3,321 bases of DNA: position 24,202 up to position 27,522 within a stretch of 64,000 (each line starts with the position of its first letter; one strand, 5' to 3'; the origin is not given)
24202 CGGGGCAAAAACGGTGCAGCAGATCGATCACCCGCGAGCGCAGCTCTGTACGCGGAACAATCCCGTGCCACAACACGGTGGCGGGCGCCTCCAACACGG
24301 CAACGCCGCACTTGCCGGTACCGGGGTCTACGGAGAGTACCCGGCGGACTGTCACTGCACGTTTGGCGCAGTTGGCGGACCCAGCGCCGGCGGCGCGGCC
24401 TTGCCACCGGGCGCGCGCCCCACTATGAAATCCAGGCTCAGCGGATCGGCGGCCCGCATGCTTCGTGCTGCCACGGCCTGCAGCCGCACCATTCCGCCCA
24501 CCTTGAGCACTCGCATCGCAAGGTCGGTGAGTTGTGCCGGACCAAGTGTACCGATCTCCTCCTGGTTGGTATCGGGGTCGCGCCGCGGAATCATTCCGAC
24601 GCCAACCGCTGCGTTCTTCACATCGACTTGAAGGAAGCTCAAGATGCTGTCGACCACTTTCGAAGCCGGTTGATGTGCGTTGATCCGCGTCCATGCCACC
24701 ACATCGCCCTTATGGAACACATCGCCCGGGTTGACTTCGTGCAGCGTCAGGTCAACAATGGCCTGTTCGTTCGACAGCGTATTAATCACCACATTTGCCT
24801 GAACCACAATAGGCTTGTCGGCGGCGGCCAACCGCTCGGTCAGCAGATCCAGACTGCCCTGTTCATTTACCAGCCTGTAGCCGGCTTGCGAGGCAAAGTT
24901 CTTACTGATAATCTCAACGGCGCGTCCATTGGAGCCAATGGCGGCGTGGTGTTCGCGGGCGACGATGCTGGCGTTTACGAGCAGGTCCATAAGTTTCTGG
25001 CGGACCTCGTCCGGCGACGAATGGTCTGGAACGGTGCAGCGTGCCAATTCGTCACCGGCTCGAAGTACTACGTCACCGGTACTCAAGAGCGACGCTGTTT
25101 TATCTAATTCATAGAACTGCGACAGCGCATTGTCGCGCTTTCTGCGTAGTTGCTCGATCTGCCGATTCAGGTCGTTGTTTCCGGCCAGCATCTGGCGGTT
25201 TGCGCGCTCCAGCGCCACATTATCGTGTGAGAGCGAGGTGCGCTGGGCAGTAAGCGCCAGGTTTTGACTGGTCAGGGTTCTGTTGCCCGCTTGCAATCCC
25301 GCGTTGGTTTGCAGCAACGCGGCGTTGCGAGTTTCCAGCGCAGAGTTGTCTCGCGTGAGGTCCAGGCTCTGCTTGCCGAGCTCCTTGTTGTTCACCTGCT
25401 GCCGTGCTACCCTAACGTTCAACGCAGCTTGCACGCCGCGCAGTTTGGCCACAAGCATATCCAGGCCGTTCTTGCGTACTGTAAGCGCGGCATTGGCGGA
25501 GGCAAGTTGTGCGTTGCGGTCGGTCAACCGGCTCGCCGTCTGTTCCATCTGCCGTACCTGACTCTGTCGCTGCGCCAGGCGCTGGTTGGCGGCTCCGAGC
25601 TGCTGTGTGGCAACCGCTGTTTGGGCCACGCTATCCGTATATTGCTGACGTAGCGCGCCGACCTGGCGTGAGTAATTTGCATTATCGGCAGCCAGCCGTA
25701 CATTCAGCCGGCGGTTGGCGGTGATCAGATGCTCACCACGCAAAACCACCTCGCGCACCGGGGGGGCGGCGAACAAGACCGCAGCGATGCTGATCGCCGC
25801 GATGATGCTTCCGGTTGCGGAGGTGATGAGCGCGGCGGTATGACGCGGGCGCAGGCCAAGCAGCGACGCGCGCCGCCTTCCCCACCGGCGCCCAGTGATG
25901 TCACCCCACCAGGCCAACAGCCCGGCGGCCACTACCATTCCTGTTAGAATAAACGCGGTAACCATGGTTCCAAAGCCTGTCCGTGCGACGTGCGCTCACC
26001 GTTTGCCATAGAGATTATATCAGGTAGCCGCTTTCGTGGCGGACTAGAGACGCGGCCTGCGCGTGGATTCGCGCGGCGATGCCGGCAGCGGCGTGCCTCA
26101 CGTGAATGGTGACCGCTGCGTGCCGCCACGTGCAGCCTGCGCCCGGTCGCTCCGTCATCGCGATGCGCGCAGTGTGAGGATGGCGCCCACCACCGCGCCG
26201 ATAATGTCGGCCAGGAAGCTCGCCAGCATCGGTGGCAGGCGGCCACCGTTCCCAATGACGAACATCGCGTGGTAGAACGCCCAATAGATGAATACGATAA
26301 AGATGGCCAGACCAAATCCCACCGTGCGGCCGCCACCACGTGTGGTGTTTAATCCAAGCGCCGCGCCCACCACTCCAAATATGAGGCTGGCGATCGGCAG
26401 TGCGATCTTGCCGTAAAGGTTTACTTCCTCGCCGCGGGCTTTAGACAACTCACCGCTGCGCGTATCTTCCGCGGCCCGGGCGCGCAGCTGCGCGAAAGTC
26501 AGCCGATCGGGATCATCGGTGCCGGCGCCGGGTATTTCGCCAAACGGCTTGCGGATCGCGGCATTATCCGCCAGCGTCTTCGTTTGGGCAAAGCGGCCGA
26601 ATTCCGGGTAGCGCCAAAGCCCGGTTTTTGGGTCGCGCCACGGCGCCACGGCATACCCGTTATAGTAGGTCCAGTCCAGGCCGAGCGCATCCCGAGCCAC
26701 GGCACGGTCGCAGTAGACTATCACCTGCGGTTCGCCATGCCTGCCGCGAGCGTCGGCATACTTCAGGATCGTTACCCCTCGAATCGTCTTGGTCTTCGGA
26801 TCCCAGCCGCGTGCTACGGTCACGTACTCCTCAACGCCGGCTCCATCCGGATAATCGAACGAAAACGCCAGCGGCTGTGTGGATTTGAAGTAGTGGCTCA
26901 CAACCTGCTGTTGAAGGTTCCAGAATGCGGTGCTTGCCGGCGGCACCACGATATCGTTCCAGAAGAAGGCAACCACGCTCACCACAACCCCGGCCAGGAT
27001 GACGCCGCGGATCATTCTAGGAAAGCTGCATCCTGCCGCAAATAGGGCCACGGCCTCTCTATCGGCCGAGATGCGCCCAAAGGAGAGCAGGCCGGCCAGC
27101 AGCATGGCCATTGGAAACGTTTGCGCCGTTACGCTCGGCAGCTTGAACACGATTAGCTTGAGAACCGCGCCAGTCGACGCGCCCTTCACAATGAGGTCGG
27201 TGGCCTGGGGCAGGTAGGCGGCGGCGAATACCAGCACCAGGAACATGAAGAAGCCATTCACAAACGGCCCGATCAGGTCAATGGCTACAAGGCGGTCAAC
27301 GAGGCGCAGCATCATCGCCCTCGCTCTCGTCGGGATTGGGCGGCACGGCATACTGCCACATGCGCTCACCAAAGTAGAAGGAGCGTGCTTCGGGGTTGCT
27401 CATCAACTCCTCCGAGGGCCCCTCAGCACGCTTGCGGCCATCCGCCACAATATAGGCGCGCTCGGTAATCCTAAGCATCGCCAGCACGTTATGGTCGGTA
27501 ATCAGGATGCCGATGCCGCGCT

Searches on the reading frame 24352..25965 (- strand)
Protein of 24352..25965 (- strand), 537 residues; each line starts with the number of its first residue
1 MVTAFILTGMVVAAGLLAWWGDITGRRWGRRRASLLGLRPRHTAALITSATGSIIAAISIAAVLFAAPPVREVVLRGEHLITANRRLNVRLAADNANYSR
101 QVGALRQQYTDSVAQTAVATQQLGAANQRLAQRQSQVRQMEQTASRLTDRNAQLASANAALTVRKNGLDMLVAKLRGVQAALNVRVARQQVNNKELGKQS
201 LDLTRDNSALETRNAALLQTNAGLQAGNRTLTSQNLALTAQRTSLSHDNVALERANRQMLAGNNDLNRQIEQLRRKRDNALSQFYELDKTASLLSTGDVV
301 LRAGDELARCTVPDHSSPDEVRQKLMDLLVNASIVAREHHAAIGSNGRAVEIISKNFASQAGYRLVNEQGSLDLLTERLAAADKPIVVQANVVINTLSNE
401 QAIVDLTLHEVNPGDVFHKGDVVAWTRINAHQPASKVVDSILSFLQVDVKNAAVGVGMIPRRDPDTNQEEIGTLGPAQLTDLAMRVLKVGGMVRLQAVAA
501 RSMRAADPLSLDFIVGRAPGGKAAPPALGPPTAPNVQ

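Call 32: search_protein_families(library=pfam, proteins=[window:24352-25965:-], max_evalue=0.001)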
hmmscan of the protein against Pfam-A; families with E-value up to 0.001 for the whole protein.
window:24352-25965:- (537 aa): 1 family
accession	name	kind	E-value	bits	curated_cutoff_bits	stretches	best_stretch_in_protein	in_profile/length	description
PF11283.13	DUF3084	-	1.1e-19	70.6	25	1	6-77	4-75/77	Protein of unknown function (DUF3084)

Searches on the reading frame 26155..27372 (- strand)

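Call 32: search_protein_families(library=pfam, proteins=[window:26155-27372:-], max_evalue=0.001)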
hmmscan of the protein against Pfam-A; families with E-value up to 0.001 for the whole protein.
window:26155-27372:- (405 aa): 1 family
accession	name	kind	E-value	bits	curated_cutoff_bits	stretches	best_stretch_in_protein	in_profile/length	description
PF03739.19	LptF_LptG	-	1.5e-56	192.4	27.9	1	31-402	5-353/353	Lipopolysaccharide export system permease LptF/LptG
